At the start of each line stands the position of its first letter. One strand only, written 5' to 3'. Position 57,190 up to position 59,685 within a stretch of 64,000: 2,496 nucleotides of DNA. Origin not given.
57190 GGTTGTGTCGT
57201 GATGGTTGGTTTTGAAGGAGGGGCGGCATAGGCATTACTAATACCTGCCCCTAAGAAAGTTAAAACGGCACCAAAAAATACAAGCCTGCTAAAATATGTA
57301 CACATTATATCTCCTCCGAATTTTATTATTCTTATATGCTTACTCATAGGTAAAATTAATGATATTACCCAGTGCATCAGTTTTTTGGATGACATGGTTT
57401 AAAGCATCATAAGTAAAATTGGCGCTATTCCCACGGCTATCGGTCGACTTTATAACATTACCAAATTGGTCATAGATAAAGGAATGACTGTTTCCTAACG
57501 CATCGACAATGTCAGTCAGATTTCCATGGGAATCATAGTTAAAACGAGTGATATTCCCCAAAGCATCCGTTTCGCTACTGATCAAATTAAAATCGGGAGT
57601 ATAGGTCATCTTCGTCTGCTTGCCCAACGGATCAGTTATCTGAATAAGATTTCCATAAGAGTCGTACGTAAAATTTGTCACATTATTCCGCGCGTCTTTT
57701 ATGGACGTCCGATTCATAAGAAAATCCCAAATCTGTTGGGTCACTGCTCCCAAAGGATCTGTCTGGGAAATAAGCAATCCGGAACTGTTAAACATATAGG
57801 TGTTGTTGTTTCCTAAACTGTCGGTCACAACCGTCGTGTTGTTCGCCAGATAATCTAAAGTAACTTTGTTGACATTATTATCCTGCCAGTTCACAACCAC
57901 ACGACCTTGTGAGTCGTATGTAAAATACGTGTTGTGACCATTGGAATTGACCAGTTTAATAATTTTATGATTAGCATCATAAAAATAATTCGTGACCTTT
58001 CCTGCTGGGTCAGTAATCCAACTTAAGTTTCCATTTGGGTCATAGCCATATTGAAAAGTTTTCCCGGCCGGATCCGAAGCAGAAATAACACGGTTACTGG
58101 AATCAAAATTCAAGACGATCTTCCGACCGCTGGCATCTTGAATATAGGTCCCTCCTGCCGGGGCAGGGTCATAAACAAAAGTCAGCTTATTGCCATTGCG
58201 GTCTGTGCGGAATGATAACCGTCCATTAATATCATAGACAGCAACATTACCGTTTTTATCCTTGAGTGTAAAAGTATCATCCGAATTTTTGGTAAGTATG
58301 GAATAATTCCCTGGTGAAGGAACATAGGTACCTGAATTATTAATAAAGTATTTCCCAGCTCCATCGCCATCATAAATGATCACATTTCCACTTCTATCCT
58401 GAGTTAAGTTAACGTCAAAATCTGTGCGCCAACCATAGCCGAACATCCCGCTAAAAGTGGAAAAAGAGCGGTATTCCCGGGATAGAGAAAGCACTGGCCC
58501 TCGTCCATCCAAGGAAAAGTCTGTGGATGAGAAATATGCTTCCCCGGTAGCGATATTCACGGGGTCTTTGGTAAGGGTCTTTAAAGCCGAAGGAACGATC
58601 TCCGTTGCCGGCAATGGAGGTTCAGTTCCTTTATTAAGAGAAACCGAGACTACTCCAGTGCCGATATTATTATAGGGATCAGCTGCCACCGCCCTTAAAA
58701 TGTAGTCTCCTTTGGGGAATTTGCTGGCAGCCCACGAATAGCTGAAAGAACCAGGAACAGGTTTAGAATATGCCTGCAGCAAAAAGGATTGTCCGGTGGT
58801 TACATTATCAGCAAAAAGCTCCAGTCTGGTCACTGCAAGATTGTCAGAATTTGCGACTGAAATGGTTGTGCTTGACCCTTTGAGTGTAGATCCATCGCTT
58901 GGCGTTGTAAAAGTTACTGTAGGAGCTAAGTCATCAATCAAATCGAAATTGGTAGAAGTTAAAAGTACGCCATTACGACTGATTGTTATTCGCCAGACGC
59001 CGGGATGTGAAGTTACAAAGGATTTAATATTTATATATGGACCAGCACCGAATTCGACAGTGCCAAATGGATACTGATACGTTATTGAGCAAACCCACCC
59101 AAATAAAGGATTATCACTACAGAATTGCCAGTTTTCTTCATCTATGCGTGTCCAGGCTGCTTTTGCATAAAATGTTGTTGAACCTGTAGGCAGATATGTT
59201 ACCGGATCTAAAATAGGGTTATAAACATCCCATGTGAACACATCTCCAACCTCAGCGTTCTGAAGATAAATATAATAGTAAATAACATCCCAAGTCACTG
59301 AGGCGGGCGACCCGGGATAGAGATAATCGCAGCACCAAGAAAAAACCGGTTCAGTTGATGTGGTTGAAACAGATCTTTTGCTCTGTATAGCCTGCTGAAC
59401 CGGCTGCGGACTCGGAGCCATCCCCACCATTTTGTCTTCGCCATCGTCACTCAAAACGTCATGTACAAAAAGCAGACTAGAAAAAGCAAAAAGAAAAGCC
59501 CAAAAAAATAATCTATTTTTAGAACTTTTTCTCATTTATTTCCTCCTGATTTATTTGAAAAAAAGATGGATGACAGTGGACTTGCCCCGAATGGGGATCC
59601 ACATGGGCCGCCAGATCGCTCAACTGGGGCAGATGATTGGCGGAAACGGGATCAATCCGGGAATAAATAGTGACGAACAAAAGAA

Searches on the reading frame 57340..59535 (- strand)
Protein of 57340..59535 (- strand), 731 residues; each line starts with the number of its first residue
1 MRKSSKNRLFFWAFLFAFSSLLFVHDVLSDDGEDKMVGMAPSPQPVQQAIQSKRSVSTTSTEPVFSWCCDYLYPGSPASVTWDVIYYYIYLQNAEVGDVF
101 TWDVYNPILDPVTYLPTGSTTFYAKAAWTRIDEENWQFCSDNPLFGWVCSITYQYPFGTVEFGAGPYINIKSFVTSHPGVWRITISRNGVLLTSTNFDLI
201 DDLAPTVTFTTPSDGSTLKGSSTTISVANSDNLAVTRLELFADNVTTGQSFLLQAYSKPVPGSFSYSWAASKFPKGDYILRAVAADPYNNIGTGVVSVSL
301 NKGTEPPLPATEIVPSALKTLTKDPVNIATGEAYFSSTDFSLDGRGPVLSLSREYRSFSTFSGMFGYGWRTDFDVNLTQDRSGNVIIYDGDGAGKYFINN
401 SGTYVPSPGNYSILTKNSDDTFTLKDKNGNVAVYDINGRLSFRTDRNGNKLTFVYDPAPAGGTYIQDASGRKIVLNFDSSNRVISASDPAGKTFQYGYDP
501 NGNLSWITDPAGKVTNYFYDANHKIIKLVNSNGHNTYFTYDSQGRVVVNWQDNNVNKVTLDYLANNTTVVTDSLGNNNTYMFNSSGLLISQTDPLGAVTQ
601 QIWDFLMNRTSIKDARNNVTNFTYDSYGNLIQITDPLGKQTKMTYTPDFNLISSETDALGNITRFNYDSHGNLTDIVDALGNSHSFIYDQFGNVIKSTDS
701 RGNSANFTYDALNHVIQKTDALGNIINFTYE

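Call 57: search_protein_families(library=pfam, proteins=[window:57340-59535:-], max_evalue=0.00001)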
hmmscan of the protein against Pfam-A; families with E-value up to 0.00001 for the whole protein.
window:57340-59535:- (731 aa): 3 families
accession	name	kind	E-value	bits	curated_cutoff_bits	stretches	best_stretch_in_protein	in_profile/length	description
PF05593.20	RHS_repeat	-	2.8e-46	155.5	22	3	477-513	1-37/38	RHS Repeat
PF20148.4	DUF6531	-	7.9e-18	65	24.1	1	324-395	2-72/74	Domain of unknown function (DUF6531)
PF17957.7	Big_7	-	1.1e-09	39.2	24.1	1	205-281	1-69/70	Bacterial Ig domain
